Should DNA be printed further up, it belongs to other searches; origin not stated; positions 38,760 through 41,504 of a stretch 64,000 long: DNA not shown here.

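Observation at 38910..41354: Orphan VirD4/TraG-type coupling protein with a poly-acidic tail, embedded among housekeeping genes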

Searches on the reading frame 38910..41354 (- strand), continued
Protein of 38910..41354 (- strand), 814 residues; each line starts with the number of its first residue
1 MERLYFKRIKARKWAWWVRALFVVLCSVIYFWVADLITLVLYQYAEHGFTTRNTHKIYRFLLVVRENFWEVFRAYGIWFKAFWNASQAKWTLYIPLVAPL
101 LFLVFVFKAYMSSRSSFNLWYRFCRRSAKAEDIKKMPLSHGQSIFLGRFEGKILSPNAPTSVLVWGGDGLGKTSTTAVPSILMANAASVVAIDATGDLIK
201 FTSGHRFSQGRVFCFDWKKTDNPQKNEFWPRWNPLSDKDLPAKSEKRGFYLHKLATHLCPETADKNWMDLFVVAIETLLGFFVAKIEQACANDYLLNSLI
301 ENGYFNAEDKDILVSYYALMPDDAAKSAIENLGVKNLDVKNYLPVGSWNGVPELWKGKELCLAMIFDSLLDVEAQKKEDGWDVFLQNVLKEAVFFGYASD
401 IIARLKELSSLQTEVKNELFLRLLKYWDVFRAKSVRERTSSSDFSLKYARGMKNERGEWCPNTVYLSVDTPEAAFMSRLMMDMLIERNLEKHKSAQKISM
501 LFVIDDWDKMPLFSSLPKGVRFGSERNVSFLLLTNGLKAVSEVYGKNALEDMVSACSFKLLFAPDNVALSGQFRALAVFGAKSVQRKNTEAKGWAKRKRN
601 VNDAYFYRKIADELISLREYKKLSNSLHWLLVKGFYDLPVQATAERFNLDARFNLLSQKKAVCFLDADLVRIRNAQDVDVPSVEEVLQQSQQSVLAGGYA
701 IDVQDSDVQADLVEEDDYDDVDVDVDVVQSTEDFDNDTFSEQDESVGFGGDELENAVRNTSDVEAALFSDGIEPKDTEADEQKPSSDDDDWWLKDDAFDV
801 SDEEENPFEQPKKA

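Call 18: get_annotated_region(hit=H1, flank=12000)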
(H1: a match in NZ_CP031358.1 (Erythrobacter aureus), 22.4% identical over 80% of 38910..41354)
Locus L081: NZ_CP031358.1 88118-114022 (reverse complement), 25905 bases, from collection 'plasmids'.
description: Erythrobacter aureus strain YH-07 plasmid unnamed, complete sequence
organism: Erythrobacter aureus (NCBI taxid 2182384)
taxonomy: Bacteria; Pseudomonadota; Alphaproteobacteria; Sphingomonadales; Erythrobacteraceae; Erythrobacter; Erythrobacter aureus
host: -; source: marine sediment; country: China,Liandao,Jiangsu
typing (MOB-suite, as given by PLSDB): non-mobilizable
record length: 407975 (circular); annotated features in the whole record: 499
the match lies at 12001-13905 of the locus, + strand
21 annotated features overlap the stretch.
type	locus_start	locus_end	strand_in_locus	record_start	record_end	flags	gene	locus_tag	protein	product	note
CDS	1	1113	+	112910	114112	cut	-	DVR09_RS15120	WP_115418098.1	DnaB-like helicase C-terminal domain-containing protein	GO:0006260 - DNA replication [Evidence IEA]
CDS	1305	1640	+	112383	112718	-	-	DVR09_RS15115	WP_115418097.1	TrbC/VirB2 family protein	-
CDS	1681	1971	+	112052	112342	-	-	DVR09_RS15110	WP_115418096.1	hypothetical protein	-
CDS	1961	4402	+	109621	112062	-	-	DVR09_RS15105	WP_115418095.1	VirB4 family type IV secretion system protein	-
CDS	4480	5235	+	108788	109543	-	-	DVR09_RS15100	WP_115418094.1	type IV secretion system protein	-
CDS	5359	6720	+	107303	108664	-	-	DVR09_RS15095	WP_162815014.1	hypothetical protein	-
CDS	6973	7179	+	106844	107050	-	-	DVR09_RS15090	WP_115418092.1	hypothetical protein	-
CDS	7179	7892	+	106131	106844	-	-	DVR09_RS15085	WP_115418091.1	VirB8/TrbF family protein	-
CDS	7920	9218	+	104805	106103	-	-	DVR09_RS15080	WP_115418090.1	TrbG/VirB9 family P-type conjugative transfer protein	-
CDS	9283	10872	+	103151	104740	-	-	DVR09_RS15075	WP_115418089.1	TrbI/VirB10 family protein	-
CDS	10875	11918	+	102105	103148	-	-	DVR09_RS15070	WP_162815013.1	ATPase, T2SS/T4P/T4SS family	-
CDS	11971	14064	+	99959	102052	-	-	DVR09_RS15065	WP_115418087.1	type IV secretory system conjugative DNA transfer family protein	-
CDS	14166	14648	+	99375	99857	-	-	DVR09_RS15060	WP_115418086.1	hypothetical protein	-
CDS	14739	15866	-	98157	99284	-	-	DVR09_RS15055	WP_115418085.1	hypothetical protein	-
CDS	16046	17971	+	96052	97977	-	topB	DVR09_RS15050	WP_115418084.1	DNA topoisomerase III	GO:0006265 - DNA topological change [Evidence IEA]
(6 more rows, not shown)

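Call 19: get_annotated_region(hit=H2, flank=12000)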
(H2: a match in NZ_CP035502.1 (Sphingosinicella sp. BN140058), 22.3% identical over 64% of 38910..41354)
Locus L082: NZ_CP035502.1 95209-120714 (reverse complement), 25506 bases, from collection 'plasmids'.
description: Sphingosinicella sp. BN140058 plasmid p1, complete sequence
organism: Sphingosinicella sp. BN140058 (NCBI taxid 1892855)
taxonomy: Bacteria; Pseudomonadota; Alphaproteobacteria; Sphingomonadales; Sphingosinicellaceae; Sphingosinicella; Sphingosinicella sp. BN140058
host: -; source: Cell culture,soil; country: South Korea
typing (MOB-suite, as given by PLSDB): mobilizable; relaxase MOBQ
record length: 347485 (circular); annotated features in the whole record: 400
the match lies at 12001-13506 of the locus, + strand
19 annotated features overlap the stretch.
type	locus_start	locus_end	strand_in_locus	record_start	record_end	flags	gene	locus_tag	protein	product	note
CDS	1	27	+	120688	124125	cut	-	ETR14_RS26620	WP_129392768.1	MobA/MobL family protein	-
CDS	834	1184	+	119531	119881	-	-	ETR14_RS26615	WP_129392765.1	hypothetical protein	-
CDS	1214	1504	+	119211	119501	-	-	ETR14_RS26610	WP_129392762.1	hypothetical protein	-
CDS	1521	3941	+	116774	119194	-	-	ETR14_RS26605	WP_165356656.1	hypothetical protein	-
CDS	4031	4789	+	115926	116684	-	-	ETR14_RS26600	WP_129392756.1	hypothetical protein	-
CDS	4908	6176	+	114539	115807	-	-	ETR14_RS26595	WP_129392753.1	hypothetical protein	-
CDS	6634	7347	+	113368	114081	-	-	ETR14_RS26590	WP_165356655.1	type IV secretion system protein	-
CDS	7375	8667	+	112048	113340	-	-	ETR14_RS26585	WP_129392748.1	TrbG/VirB9 family P-type conjugative transfer protein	-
CDS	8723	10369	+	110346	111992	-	-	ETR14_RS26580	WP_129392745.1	TrbI/VirB10 family protein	-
CDS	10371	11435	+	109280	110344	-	-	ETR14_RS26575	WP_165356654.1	ATPase, T2SS/T4P/T4SS family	-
CDS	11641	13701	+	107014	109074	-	-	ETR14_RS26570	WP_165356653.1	type IV secretory system conjugative DNA transfer family protein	-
CDS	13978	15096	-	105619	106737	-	-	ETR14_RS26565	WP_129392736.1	hypothetical protein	-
CDS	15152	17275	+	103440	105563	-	-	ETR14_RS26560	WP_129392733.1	DNA topoisomerase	GO:0006265 - DNA topological change [Evidence IEA]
CDS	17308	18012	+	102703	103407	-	-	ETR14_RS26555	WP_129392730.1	hypothetical protein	-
CDS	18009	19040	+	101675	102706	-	-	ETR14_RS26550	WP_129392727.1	CHC2 zinc finger domain-containing protein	GO:0006260 - DNA replication [Evidence IEA]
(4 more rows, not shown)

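Call 26: predict_structure(alignment_id=A1)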
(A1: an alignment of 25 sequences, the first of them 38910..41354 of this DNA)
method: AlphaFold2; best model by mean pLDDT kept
length: 814 residues; sequences in the alignment: 25
mean_pLDDT: 78.8   pTM: 0.70
mean pLDDT of the five models: 78.8, 77.8, 76.7, 76.3, 76.2
residues with pLDDT >= 90: 374; 70-90: 247; 50-70: 50; < 50: 143
segments of 3 or more residues with pLDDT < 50: 116-124, 585-602, 698-795, 799-814
pLDDT, mean of each block of 10 residues (from residue 1): 63 77 82 86 83 83 86 85 79 85 78 53 63 83 89 91 92 94 95 94 95 95 94 94 90 92 85 95 96 95 92 94 92 89 93 93 95 72 90 94 94 90 91 95 91 87 94 94 92 72 94 94 93 94 91 92 88 86 50 38 70 69 73 83 89 95 93 91 88 53 35 31 27 30 30 44 40 32 37 50 43 38
secondary structure, 60 per line:
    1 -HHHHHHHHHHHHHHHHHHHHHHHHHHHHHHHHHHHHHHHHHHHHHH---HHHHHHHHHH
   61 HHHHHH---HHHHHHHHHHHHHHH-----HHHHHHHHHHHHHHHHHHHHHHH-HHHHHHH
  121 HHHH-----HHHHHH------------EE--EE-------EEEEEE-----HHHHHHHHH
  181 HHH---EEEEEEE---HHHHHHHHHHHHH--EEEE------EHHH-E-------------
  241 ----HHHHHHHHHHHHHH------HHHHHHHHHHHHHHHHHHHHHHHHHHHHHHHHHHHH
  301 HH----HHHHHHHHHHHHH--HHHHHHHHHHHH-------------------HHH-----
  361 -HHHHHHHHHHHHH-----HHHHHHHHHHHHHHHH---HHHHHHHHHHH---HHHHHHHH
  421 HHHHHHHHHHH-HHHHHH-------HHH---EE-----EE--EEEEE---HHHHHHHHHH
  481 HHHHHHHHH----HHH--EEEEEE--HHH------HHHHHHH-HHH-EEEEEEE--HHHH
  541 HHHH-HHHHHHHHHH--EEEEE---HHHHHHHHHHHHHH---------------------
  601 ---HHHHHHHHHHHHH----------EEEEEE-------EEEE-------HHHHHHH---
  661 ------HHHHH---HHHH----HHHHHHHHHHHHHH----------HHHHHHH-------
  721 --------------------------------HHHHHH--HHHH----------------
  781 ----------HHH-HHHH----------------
elements in order (helices of 4 or more, strands of 3 or more residues): H2-47 H51-66 H70-84 H90-112 H114-124 H130-135 E161-166 H172-183 E187-193 H197-209 E212-215 H245-258 H265-302 H307-319 H322-333 H362-374 H380-395 H399-409 H413-431 H433-438 E463-467 H471-489 E499-504 H516-522 E528-534 H537-544 H546-555 E558-562 H566-579 H604-616 E627-632 E640-643 H651-657 H667-671 H675-678 H683-696 H707-713 H753-758 H761-764 H795-798

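Call 30: fold_search(model_id=the predicted structure, library=pdb)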
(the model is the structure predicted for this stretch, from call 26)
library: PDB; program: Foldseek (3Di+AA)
matches with E <= 10: 285; with E <= 0.001: 77
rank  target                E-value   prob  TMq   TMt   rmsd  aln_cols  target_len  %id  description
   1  8dol_A                1.2e-13  1.00  0.40  0.57  15.9       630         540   14  Mechanism of regulation of the Helicobacter pylori Cagbeta ATPase by CagZ (released 2023-02-15)
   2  8dol_D                5.4e-13  1.00  0.39  0.59  17.2       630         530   14  Mechanism of regulation of the Helicobacter pylori Cagbeta ATPase by CagZ (released 2023-02-15)
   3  8dol_B                1.7e-12  1.00  0.38  0.59  12.3       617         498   13  Mechanism of regulation of the Helicobacter pylori Cagbeta ATPase by CagZ (released 2023-02-15)
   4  8dol_F                2.1e-12  1.00  0.39  0.59  16.5       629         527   14  Mechanism of regulation of the Helicobacter pylori Cagbeta ATPase by CagZ (released 2023-02-15)
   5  8dol_C                1.2e-11  1.00  0.39  0.61  15.4       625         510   13  Mechanism of regulation of the Helicobacter pylori Cagbeta ATPase by CagZ (released 2023-02-15)
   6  1e9s_L                1.1e-07  1.00  0.34  0.61   9.0       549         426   11  Bacterial conjugative coupling protein TrwBdeltaN70. Unbound monoclinic form. (released 2001-02-06)
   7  1e9r_D                1.7e-07  1.00  0.33  0.60   8.6       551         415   11  Bacterial conjugative coupling protein TrwBdeltaN70. Trigonal form in complex with sulphate. (released 2001-02-06)
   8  8wiv_O                1.8e-07  1.00  0.30  0.36  13.9       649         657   10  Cryo-EM structure of a bacterial protein (released 2024-09-11)
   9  1gl7_F                2.0e-07  1.00  0.36  0.66   7.0       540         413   11  Plasmid coupling protein TrwB in complex with the non-hydrolisable ATP-analogue ADPNP. (released 2002-05-16)
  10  1e9r_G                2.0e-07  1.00  0.34  0.62   7.7       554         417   10  Bacterial conjugative coupling protein TrwBdeltaN70. Trigonal form in complex with sulphate. (released 2001-02-06)
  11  1e9s_M                2.1e-07  1.00  0.34  0.61   9.3       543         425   11  Bacterial conjugative coupling protein TrwBdeltaN70. Unbound monoclinic form. (released 2001-02-06)
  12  4d2i_A                2.3e-07  1.00  0.29  0.47   8.5       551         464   11  Crystal structure of the HerA hexameric DNA translocase from Sulfolobus solfataricus bound to AMP-PNP (released 2014-12-03)
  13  1e9r_A                2.4e-07  1.00  0.34  0.61   8.5       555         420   10  Bacterial conjugative coupling protein TrwBdeltaN70. Trigonal form in complex with sulphate. (released 2001-02-06)
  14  8xau_E                2.4e-07  1.00  0.30  0.42  12.8       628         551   11  Cryo-EM structure of HerA (released 2024-06-05)
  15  1gl6_E                2.5e-07  1.00  0.37  0.67   7.5       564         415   10  Plasmid coupling protein TrwB in complex with the non-hydrolysable GTP analogue GDPNP (released 2002-05-16)
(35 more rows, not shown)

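Call 32: search_protein_representatives(alignment_id=A1)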
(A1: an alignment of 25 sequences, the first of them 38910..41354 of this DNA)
Query: 25 sequences, 782 profile positions. Proteins with E-value up to 0.001 (for the whole library): 5229; up to 1e-10: 1382; up to 1e-30: 190. The best 150 are listed.
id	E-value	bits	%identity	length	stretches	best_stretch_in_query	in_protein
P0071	0.0e+00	1062.5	-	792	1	1-782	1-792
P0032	0.0e+00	1056.9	-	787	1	1-781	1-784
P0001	0.0e+00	1046.2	-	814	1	1-781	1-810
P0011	4.7e-297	1003.8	-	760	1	1-781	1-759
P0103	2.1e-291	985.1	-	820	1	11-773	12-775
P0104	1.0e-276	936.6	-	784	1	1-779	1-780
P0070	1.5e-274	929.4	-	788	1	19-782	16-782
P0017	9.5e-270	913.5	-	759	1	1-775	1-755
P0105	7.0e-257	871.0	-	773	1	14-780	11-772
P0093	1.8e-255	866.3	-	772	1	4-782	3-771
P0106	2.4e-248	842.8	-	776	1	1-780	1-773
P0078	4.8e-244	828.5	-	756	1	15-780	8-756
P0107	3.1e-235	799.4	-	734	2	15-691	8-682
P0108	4.4e-223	759.2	-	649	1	117-769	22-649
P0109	2.5e-222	756.7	-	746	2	1-677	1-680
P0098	4.5e-204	696.4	-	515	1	1-511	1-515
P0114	3.3e-172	590.9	-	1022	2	11-724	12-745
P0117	2.7e-153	528.4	-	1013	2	12-773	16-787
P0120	2.5e-144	498.8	-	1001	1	12-775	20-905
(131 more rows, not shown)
